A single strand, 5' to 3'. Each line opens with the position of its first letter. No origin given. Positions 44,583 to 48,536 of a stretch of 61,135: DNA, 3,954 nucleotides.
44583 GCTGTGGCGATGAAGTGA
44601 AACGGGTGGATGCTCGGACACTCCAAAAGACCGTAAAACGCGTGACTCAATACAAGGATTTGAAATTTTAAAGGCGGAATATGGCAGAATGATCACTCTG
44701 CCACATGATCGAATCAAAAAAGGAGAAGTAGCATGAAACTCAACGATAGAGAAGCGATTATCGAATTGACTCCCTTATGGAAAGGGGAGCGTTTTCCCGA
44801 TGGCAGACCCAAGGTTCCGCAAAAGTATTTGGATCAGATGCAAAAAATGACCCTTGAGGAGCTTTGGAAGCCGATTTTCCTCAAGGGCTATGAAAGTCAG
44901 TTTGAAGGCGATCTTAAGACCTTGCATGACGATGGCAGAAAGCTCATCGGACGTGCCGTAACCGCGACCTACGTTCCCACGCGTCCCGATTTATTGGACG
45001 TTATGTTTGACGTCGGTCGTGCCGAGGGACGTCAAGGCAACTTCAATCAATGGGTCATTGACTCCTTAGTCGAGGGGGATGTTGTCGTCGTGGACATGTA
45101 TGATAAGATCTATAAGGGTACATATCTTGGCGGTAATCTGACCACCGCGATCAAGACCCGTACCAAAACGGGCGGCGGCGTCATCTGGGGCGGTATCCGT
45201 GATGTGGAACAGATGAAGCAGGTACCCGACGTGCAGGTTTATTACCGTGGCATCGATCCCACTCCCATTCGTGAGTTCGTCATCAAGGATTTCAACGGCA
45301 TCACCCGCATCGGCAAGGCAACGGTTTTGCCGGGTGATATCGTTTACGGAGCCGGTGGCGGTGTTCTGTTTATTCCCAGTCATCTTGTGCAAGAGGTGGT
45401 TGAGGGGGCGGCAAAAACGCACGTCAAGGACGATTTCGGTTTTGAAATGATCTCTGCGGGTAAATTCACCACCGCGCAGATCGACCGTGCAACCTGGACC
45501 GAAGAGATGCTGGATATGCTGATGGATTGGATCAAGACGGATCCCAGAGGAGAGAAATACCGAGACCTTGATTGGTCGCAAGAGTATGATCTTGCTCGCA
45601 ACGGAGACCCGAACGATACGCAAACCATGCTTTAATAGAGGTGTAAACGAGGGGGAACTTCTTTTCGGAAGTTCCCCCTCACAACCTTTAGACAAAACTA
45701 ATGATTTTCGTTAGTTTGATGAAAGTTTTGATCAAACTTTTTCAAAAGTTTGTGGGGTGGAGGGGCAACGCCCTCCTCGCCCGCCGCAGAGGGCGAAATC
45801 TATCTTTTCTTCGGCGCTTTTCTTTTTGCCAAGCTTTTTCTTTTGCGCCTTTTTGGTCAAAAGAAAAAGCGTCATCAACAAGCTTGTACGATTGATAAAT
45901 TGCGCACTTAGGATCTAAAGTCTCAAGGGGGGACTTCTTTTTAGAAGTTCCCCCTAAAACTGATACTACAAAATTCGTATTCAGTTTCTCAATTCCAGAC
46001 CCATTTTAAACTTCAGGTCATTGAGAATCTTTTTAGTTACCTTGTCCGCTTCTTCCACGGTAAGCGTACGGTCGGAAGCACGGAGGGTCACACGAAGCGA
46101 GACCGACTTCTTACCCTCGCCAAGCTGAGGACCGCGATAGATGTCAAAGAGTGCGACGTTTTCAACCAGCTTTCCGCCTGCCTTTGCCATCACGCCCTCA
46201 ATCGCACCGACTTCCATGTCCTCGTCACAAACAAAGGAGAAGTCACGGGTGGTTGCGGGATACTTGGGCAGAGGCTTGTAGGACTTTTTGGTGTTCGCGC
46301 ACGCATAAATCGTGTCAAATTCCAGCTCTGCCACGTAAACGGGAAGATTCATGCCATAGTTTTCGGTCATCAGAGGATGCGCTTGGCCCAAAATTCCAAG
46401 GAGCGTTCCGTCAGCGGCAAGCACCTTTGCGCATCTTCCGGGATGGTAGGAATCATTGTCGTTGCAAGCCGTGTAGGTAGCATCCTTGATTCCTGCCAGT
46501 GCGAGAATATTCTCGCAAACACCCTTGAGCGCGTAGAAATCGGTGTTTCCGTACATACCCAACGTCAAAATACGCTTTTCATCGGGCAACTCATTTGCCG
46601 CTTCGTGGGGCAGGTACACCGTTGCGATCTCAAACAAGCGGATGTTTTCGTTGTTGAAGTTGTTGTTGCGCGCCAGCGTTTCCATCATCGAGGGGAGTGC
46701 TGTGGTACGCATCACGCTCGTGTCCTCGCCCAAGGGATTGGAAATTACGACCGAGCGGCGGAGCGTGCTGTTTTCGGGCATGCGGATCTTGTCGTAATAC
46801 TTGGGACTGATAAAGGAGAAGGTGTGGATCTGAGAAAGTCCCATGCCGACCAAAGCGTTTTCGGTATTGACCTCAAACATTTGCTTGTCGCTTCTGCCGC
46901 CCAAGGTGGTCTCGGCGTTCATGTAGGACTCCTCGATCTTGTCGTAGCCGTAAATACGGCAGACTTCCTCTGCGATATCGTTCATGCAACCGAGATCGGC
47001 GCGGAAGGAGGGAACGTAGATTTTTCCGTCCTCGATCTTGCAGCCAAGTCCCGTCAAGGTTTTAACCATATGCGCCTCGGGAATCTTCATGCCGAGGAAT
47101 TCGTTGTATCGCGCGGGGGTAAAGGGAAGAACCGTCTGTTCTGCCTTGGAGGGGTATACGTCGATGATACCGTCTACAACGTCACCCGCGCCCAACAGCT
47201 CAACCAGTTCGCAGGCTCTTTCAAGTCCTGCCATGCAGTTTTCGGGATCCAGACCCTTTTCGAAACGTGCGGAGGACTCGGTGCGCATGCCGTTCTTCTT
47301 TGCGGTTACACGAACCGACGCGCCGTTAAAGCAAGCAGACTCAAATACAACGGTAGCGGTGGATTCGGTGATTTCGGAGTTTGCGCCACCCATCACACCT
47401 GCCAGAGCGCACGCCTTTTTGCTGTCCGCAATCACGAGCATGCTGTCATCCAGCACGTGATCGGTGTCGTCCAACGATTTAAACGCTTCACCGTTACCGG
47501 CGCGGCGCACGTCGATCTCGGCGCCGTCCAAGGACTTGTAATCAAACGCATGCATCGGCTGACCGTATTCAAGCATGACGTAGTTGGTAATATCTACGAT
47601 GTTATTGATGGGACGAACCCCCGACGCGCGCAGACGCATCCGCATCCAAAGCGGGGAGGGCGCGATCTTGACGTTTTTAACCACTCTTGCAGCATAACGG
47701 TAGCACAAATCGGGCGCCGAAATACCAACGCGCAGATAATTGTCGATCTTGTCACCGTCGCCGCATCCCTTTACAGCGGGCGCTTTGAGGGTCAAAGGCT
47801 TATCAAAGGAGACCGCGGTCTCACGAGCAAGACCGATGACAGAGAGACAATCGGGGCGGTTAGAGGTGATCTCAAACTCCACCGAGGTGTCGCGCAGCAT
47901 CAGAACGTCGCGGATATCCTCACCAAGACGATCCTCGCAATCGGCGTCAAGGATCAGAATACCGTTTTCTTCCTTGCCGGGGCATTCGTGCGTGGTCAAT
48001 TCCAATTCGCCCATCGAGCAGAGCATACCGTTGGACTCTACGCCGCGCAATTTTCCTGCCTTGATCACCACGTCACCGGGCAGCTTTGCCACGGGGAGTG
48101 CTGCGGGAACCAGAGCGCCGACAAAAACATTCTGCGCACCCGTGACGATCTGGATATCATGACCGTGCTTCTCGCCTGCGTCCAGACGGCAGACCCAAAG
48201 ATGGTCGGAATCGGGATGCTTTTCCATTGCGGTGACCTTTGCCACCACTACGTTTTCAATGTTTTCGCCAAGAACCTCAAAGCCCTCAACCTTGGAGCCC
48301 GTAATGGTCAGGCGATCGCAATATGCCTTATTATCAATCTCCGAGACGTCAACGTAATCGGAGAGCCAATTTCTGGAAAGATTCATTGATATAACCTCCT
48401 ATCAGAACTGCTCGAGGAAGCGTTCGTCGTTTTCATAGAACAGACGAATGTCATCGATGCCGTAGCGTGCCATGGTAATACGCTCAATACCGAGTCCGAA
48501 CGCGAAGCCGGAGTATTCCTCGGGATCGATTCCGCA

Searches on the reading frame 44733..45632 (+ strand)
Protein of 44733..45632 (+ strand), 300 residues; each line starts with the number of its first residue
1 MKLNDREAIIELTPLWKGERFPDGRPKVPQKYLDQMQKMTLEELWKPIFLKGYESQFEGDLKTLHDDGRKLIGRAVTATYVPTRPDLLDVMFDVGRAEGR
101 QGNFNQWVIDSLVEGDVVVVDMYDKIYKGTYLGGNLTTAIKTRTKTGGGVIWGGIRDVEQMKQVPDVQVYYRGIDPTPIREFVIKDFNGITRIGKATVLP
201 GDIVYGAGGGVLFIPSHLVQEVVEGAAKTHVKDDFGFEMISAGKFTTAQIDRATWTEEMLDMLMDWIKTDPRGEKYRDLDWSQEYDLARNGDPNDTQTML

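Call 100: search_protein_families(library=pfam, proteins=[window:44733-45632:+])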
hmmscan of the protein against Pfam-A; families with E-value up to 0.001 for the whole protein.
window:44733-45632:+ (300 aa): 1 family
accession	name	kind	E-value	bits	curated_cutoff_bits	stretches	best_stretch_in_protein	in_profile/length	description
PF03737.21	RraA-like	-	4.3e-15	56.7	24.5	1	57-211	17-150/152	Aldolase/RraA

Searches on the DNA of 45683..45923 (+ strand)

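Call 61: search_dna_similar(query=window:45683-45923:+, collection=plasmids, mode=distant, max_rows=15)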
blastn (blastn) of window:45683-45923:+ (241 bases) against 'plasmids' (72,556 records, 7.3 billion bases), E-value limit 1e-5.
No match.

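Call 62: search_dna_similar(query=window:45683-45923:+, collection=phages, mode=distant, max_rows=15)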
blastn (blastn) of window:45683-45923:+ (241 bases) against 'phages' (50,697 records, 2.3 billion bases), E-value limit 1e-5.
No match.

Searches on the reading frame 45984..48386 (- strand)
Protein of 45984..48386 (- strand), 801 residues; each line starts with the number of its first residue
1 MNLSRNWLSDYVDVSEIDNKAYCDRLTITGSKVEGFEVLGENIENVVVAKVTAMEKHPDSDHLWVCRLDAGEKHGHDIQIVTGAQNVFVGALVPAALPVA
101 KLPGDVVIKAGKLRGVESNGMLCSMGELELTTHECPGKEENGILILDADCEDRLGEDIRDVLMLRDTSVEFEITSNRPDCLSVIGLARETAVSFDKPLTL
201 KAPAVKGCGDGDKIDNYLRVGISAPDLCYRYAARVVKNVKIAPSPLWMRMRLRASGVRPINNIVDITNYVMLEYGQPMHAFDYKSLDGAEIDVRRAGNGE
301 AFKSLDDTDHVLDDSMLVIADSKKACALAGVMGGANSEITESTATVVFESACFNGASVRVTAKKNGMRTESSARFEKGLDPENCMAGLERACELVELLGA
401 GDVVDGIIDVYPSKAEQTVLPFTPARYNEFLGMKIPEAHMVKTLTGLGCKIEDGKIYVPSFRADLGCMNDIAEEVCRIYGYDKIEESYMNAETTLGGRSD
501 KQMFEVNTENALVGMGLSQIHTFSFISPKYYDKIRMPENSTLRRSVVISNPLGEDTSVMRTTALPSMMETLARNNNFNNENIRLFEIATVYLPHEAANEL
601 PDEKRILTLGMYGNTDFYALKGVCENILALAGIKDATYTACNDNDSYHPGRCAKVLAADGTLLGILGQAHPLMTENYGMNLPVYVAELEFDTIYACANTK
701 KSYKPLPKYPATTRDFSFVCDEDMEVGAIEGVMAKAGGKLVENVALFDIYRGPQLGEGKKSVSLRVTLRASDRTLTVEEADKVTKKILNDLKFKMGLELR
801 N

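Call 100: search_protein_families(library=pfam, proteins=[window:45984-48386:-])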
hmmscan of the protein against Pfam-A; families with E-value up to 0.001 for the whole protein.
window:45984-48386:- (801 aa): 5 families
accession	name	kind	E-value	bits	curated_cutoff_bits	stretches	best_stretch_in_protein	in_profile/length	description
PF03483.22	B3_4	-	1.3e-68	230.4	29.3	1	228-396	2-170/174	B3/4 domain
PF17759.6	tRNA_synthFbeta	-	7.6e-59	199.2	22.4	1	484-690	1-214/214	Phenylalanyl tRNA synthetase beta chain CLM domain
PF03147.19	FDX-ACB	-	6.2e-28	97.5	31.1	1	707-800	1-94/94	Ferredoxin-fold anticodon binding domain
PF03484.21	B5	-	1.4e-15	57.7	28.6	1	422-481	3-67/67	tRNA synthetase B5 domain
PF01588.26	tRNA_bind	-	8e-15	55.2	27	1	46-133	1-77/96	Putative tRNA binding domain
